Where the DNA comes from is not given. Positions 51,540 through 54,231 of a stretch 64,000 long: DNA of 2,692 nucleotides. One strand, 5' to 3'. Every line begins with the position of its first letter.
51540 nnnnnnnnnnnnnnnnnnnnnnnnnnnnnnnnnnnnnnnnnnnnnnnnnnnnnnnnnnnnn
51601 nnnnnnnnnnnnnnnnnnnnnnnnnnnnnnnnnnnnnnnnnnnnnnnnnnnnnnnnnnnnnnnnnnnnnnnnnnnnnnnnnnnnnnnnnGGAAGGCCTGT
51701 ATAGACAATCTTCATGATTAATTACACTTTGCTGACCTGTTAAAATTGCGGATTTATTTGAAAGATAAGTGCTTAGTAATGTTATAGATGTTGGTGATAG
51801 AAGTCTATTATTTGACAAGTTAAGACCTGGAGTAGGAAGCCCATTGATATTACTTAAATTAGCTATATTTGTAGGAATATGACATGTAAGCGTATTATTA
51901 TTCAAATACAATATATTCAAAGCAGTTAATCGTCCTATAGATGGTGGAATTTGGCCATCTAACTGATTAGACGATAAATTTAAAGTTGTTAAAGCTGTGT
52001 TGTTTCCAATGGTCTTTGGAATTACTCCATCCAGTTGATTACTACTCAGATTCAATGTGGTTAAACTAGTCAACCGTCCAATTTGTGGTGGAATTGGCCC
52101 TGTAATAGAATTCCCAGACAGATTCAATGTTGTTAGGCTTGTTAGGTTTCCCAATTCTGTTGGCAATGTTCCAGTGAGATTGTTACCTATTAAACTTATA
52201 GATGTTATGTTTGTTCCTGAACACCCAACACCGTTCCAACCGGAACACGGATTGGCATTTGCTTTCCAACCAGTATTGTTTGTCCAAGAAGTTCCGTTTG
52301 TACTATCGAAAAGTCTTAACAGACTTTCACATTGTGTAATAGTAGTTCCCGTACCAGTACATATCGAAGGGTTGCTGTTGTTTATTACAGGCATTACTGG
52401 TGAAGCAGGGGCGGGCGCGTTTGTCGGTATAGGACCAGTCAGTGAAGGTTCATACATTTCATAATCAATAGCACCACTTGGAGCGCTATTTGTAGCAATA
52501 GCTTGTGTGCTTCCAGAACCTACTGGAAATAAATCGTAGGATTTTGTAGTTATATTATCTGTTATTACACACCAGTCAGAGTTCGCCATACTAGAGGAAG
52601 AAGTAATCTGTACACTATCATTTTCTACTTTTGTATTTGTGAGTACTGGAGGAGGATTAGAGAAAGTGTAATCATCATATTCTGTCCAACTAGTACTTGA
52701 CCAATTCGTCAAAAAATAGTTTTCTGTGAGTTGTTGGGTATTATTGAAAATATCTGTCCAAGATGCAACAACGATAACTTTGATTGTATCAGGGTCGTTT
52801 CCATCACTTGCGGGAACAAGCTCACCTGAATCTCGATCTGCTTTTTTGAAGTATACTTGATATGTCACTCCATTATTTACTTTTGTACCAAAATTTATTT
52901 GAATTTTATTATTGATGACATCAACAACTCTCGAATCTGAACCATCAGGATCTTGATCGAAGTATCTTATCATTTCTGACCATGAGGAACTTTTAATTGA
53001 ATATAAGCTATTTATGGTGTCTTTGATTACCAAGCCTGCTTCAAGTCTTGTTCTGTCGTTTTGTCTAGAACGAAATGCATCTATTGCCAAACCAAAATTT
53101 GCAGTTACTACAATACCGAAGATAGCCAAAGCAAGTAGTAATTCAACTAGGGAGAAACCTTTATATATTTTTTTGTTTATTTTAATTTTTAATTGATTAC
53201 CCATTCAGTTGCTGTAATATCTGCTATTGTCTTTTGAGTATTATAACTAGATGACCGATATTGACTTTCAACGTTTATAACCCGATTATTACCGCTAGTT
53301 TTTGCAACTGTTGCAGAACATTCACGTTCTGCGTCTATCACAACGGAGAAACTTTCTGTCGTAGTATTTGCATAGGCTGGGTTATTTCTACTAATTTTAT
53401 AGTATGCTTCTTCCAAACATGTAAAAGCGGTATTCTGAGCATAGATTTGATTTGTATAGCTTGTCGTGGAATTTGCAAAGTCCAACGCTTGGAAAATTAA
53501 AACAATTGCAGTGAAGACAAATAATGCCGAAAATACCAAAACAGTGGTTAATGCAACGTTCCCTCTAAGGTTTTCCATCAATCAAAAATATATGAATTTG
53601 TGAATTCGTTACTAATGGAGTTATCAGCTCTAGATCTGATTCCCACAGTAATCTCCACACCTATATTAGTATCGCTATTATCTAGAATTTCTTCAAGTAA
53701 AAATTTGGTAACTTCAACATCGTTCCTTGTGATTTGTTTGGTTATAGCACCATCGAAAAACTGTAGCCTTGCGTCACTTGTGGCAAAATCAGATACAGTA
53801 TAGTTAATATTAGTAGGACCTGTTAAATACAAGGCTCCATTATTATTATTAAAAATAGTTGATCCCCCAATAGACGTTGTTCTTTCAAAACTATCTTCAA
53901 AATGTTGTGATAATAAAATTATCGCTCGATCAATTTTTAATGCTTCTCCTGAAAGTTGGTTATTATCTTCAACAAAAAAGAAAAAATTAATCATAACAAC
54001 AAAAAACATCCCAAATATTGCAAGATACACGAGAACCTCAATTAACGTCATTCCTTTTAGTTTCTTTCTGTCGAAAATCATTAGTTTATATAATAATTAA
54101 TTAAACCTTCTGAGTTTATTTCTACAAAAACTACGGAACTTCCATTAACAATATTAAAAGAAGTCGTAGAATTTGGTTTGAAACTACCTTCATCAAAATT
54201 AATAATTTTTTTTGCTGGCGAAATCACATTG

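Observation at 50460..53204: Type IV pilin fused to a plant-type extracellular LRR domain (with LRRNT cap) and a LamG domain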

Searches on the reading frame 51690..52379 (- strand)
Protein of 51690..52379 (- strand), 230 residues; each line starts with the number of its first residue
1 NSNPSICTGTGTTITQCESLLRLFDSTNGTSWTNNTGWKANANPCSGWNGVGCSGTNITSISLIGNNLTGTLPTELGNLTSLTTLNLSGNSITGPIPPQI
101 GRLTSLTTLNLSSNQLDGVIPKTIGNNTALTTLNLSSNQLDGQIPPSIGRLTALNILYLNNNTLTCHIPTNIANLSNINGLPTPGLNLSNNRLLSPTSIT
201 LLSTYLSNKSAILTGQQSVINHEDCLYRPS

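Call 43: find_homologous_proteins(query=window:51690-52379:-, max_evalue=1e-10)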
Query seq(230 aa) (230 aa): 754 proteins with E <= 1e-10 among 8000 candidates; the best 120 are listed.
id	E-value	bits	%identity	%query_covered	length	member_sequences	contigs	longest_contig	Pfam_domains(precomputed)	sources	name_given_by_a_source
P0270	6.1e-64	234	41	69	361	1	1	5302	PF23598.2,PF13306.13,PF25019.1,PF00560.40,PF12799.14,PF13855.13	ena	-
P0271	7.8e-55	204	36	80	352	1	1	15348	PF23598.2,PF24758.2,PF00560.40,PF12799.14,PF13855.13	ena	-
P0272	1.6e-54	203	45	81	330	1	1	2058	PF23598.2,PF00560.40,PF12799.14,PF13855.13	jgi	jgi:Leucine-rich repeat (LRR) protein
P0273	2.7e-54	202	56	63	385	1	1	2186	PF23598.2,PF13516.13,PF17957.8,PF24141.2,PF00560.40,PF12799.14,PF25013.1,PF13855.13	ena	-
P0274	4.3e-53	198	44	72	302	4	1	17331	PF23598.2,PF00560.40,PF12799.14,PF13855.13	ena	-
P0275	9.1e-53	197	40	78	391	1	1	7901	PF23598.2,PF00560.40,PF12799.14,PF13855.13,PF27976.1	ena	-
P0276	3.0e-52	196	44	76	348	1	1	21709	PF23598.2,PF00560.40,PF12799.14,PF13855.13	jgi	jgi:Leucine-rich repeat (LRR) protein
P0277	7.2e-52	194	43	77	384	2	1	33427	PF23598.2,PF25019.1,PF00560.40,PF12799.14,PF13855.13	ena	-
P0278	8.8e-52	194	45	75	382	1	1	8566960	PF23598.2,PF13516.13,PF00560.40,PF12799.14,PF13855.13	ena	-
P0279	1.6e-50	190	52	67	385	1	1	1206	PF23598.2,PF17957.8,PF24141.2,PF00560.40,PF12799.14,PF25013.1,PF13855.13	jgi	jgi:Leucine-rich repeat (LRR) protein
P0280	1.6e-50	190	49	73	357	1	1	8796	PF23598.2,PF00560.40,PF12799.14,PF13855.13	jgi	jgi:hypothetical protein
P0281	2.3e-50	189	48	73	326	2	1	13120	PF23598.2,PF00560.40,PF12799.14,PF13855.13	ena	-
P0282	7.2e-50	188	37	75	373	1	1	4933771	PF23598.2,PF00560.40,PF12799.14,PF13855.13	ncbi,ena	-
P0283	2.5e-49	186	40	79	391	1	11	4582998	PF23598.2,PF02369.23,PF00560.40,PF12799.14,PF13855.13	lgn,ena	-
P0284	3.9e-49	185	46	78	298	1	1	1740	PF23598.2,PF00560.40,PF12799.14,PF13855.13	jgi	jgi:hypothetical protein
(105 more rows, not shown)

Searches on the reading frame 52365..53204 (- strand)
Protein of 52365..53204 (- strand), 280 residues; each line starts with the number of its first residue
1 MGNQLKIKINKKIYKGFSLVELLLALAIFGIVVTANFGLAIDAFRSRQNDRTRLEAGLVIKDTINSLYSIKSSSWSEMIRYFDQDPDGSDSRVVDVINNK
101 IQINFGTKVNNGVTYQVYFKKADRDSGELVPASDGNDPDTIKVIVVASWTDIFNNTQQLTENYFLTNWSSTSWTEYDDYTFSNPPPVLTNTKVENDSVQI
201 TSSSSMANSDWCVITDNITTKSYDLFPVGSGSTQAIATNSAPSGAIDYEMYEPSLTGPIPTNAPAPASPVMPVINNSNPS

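Call 5: search_protein_families(library=pfam, proteins=[window:52365-53204:-], max_evalue=10)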
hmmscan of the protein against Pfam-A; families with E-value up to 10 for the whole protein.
seq(280 aa): 2 families
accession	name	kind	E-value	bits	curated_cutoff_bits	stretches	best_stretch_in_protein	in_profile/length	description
PF07963.17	N_methyl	-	4.3e-07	29.7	21.2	1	14-35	4-25/27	Prokaryotic N-terminal methylation motif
PF14152.11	YfhE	-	0.27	11.7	27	1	113-125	18-30/36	YfhE-like protein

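Call 24: find_related_loci(query=A2, collection=genome_contigs, flank=10000)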
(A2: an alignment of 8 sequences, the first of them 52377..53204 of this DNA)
Query A2 (276 aa) in genome_contigs; peptide patterns used: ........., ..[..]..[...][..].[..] (x = any residue, [..] = any of these).
599 stretches matched a pattern (row limit reached: there are more); 30 encode a relative of the query (tblastn E <= 1e-3); 30 distinct loci.
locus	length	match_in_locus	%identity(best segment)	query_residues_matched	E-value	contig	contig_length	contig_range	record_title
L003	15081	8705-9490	74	16-276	8e-131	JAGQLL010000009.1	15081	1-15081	MAG: Candidatus Dojkabacteria bacterium isolate HKST-UBA15 2011-04-20_1_(paired)_contig_140132, whole genome shotgun seq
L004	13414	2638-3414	44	16-274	2e-70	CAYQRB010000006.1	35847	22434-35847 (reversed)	MAG TPA_asm: uncultured Candidatus Saccharibacteria bacterium isolate SRP329715_co1_408 genome assembly, contig: NODE_15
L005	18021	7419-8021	29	7-212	2e-18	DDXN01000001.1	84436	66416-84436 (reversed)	MAG TPA_asm: Candidatus Dojkabacteria bacterium UBA2259 UBA2259_contig_4633, whole genome shotgun sequence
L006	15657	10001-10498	26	5-177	2e-7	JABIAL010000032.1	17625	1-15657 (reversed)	MAG: bacterium isolate SI048_bin106 k141_1483312, whole genome shotgun sequence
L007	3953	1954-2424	27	9-168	2e-7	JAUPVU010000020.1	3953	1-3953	MAG: Patescibacteria group bacterium isolate erpe_2018_sw_33hr_WHONDRS-SW48-000096_B_bin.51 scaffold_110557, whole genom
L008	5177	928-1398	25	15-175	9e-7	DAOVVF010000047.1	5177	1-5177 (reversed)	MAG TPA_asm: Candidatus Parcubacteria bacterium isolate CSMAG_1698 CSMAG_1698_k141_2867962_length_5177_cov_7.0000, whole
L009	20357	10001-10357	24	15-123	1e-6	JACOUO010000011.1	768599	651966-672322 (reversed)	MAG: Deltaproteobacteria bacterium isolate NC_groundwater_74_Ag_B-0.1um_47_27 GD18-4_B1_scaffold_465380, whole genome sh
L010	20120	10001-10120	55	8-47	2e-6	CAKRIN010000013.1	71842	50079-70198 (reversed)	MAG: uncultured Lachnospira sp. isolate REFINED_METABAT215_TOP10_CONTIGS_1500_ASSEMBLY_K77_MERGED__Hadza_PheChl_Fiber-Ha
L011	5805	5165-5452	31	5-104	2e-6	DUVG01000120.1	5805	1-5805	MAG TPA_asm: Clostridium sp. isolate AS08sgBPME_36 141530_AS08, whole genome shotgun sequence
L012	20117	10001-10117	50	6-47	7e-6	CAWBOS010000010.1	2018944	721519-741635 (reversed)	MAG: uncultured delta proteobacterium isolate MFD01299.bin.3.111 genome assembly, contig: contig_6028, whole genome shot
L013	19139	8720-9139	29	2-122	1e-5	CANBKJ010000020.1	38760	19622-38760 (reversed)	MAG TPA_asm: uncultured Lachnoclostridium sp. isolate SRR14862902_bin.27_metawrap_v1.3_MAG genome assembly, contig: NODE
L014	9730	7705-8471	39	8-69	3e-5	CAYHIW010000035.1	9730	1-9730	MAG TPA_asm: uncultured Gammaproteobacteria bacterium isolate ERP119705_co13_443 genome assembly, contig: NODE_8724_leng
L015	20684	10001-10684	44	9-67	3e-5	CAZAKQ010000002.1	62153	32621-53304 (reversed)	MAG TPA_asm: uncultured Candidatus Saccharibacteria bacterium isolate SRP200020_co3_82 genome assembly, contig: NODE_625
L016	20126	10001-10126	50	7-56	5e-5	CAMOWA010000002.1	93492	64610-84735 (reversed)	MAG: uncultured Bacillales bacterium isolate SRR873602_bin.104_metaWRAP_v1.3_MAG genome assembly, contig: NODE_262_lengt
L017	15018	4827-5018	34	11-74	5e-5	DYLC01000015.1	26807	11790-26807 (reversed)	MAG TPA_asm: Desulfobulbus propionicus isolate SulCav_AS07-7_46_38 SulCav_AS07_7_1689_length_26807_cov_22_063920, whole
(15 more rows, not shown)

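Call 29: search_protein_representatives(alignment_id=A2)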
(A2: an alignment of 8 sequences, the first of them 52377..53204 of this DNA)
Query: 8 sequences, 275 profile positions. Proteins with E-value up to 0.001 (for the whole library): 547; up to 1e-10: 84; up to 1e-30: 9. The best 150 are listed.
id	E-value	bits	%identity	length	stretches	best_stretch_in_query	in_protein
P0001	3.5e-145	499.2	-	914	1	2-275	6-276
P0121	4.1e-114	397.3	-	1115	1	8-275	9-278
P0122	2.2e-103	362.1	-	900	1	3-275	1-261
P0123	2.6e-99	348.7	-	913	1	5-275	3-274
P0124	3.7e-99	348.2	-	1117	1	3-275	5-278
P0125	5.0e-94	331.4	-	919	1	6-275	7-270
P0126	1.8e-79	283.6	-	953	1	3-271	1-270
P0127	3.5e-79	282.7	-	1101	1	6-264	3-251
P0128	1.8e-35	139.3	-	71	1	3-73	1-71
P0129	2.3e-29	119.3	-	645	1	10-228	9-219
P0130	1.2e-28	116.9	-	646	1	6-212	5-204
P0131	3.1e-27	112.3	-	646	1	10-223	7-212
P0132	2.4e-26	109.4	-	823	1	8-212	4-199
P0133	4.8e-26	108.4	-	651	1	3-224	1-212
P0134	9.5e-26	107.4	-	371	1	3-221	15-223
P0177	1.2e-13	67.7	-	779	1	9-210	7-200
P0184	1.0e-12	64.7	-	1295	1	8-174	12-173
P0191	5.7e-12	62.2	-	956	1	6-224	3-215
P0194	2.5e-11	60.2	-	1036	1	8-184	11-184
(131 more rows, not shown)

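Call 30: search_protein_families(library=pfam, proteins=[P0121, P0124, P0126, P0127, P0129, P0132, P0177, P0184, P0191, P0194], max_evalue=0.001)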
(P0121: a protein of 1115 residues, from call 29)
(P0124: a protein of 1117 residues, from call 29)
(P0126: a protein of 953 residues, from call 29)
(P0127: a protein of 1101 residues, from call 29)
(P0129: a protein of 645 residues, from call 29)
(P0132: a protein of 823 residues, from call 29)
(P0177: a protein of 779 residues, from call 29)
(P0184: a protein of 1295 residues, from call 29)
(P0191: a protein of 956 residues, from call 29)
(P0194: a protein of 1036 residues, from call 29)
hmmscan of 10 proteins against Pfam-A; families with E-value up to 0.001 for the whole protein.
P0121 (1115 aa): 4 families
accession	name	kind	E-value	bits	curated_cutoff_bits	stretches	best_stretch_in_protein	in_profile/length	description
PF13385.13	Laminin_G_3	-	6.8e-23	81.9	27.6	1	764-908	13-151/151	Concanavalin A-like lectin/glucanases superfamily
PF23598.1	LRR_14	-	8.8e-09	35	40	1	527-636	25-124/353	Leucine-rich repeat region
PF07963.17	N_methyl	-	8.3e-08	31.9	21.2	1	10-33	2-25/27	Prokaryotic N-terminal methylation motif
PF07953.20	Toxin_R_bind_N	-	1.4e-06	28.6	23.8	1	759-902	45-191/191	Clostridium neurotoxin, N-terminal receptor binding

P0124 (1117 aa): 5 families
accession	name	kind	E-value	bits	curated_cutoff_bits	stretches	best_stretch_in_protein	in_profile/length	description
PF13385.13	Laminin_G_3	-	4e-25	89.2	27.6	1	769-907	16-150/151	Concanavalin A-like lectin/glucanases superfamily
PF13855.12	LRR_8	-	4.8e-09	36.3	27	1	574-633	2-61/61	Leucine rich repeat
PF23598.1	LRR_14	-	8.6e-07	28.5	40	1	539-629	60-147/353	Leucine-rich repeat region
PF00560.39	LRR_1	-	3e-06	26.7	20.6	0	598-620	1-23/23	Leucine Rich Repeat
PF07963.17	N_methyl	-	0.00011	22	21.2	1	13-34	4-25/27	Prokaryotic N-terminal methylation motif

P0126 (953 aa): 7 families
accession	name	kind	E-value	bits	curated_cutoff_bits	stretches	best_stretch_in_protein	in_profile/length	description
PF13385.13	Laminin_G_3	-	1.1e-25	91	27.6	1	557-711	2-151/151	Concanavalin A-like lectin/glucanases superfamily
PF00560.39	LRR_1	-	4.3e-13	47.1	20.6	0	377-399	1-23/23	Leucine Rich Repeat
PF13855.12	LRR_8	-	1.7e-11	44.2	27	1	377-436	2-61/61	Leucine rich repeat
PF07963.17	N_methyl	-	2.6e-08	33.5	21.2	1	7-30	2-25/27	Prokaryotic N-terminal methylation motif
PF02210.31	Laminin_G_2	-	8.8e-07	29.9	22.9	1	603-700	19-123/126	Laminin G domain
PF12799.13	LRR_4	-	5.7e-06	26.9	27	2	400-436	1-36/44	Leucine Rich repeats (2 copies)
PF23598.1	LRR_14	-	4.3e-05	22.9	40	1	344-433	39-123/353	Leucine-rich repeat region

P0127 (1101 aa): 6 families
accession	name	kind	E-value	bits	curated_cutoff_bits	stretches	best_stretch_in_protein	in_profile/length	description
PF13385.13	Laminin_G_3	-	3.2e-21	76.5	27.6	1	755-892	12-149/151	Concanavalin A-like lectin/glucanases superfamily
PF23598.1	LRR_14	-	8.3e-12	45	40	1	519-683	50-199/353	Leucine-rich repeat region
PF00560.39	LRR_1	-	1e-10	40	20.6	0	517-539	1-23/23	Leucine Rich Repeat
PF13855.12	LRR_8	-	2.9e-09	37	27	1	566-624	2-60/61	Leucine rich repeat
PF07963.17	N_methyl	-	4.6e-08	32.7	21.2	1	6-28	2-24/27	Prokaryotic N-terminal methylation motif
PF12799.13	LRR_4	-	5.2e-07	30.1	27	1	589-623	1-33/44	Leucine Rich repeats (2 copies)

P0129 (645 aa): 2 families
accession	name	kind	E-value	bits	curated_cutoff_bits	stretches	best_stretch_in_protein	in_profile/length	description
PF08309.17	LVIVD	-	4.7e-09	35.9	20.2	1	355-391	4-40/42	LVIVD repeat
PF07963.17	N_methyl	-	0.0002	21.2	21.2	1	11-32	5-26/27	Prokaryotic N-terminal methylation motif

P0132 (823 aa): 3 families
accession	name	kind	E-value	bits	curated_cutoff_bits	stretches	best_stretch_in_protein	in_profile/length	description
PF17829.7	GH115_C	-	3.9e-10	40.3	24.1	1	438-600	2-172/172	Glycosyl hydrolase family 115 C-terminal domain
PF08309.17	LVIVD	-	2.8e-07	30.2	20.2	0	348-386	2-37/42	LVIVD repeat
PF07963.17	N_methyl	-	0.00011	22.1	21.2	1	7-29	4-26/27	Prokaryotic N-terminal methylation motif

P0177 (779 aa): 1 family
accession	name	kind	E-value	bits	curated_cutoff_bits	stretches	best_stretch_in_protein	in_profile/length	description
PF07963.17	N_methyl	-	3.9e-06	26.6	21.2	1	7-31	2-26/27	Prokaryotic N-terminal methylation motif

P0184 (1295 aa): 4 families
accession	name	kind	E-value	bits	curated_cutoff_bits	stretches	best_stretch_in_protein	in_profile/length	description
PF08309.17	LVIVD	-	3.1e-55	183.7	20.2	6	377-414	6-41/42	LVIVD repeat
PF13385.13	Laminin_G_3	-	6.3e-14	52.8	27.6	1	1105-1248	7-151/151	Concanavalin A-like lectin/glucanases superfamily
PF09826.15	Beta_propel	-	4.2e-09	36.2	22.4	0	482-617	28-131/495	Beta propeller domain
PF07963.17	N_methyl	-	0.00035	20.5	21.2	1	13-37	2-26/27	Prokaryotic N-terminal methylation motif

P0191 (956 aa): 2 families
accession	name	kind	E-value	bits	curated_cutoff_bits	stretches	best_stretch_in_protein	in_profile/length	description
PF08309.17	LVIVD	-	2.7e-14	52.7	20.2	1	579-617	5-41/42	LVIVD repeat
PF07963.17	N_methyl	-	8.7e-06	25.5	21.2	1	7-30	3-26/27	Prokaryotic N-terminal methylation motif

P0194 (1036 aa): 2 families
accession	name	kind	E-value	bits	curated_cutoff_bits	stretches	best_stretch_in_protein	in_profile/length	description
PF08309.17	LVIVD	-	7.2e-44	147.3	20.2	2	272-309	1-36/42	LVIVD repeat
PF09826.15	Beta_propel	-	5.3e-08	32.6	22.4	0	250-384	90-207/495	Beta propeller domain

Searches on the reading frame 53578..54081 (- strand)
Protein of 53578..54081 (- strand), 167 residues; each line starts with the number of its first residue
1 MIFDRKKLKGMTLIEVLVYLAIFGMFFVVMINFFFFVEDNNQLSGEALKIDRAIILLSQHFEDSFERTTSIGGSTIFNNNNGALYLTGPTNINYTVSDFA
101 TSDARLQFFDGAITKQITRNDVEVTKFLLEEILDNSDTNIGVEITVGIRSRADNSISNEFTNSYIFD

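Call 3: search_protein_families(library=pfam, proteins=[window:53578-54081:-], max_evalue=0.01)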
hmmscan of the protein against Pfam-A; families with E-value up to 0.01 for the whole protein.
window:53578-54081:- (167 aa): 1 family
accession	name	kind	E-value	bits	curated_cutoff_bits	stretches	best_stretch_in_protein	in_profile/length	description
PF07963.17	N_methyl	-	3.7e-06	26.7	21.2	1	5-30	1-26/27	Prokaryotic N-terminal methylation motif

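Call 4: search_protein_families(library=ncbifam, proteins=[window:53578-54081:-], max_evalue=0.01)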
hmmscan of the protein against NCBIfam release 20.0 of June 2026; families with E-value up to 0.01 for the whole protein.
window:53578-54081:- (167 aa): 4 families
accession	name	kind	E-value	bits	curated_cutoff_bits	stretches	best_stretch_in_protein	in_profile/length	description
TIGR01707.1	gspI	equivalog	0.00039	20.9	44.35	1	10-44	1-36/101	type II secretion system minor pseudopilin GspI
NF041013.1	T4P_ComGE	equivalog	0.0019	18.2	49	1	6-37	1-32/83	competence type IV pilus minor pilin ComGE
NF041002.1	pilin_ComGF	equivalog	0.005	17.1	80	1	9-46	2-39/139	competence type IV pilus minor pilin ComGF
TIGR02532.1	IV_pilin_GFxxxE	domain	0.0076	16.1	16.3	0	9-29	2-22/24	prepilin-type N-terminal cleavage/methylation domain-containing protein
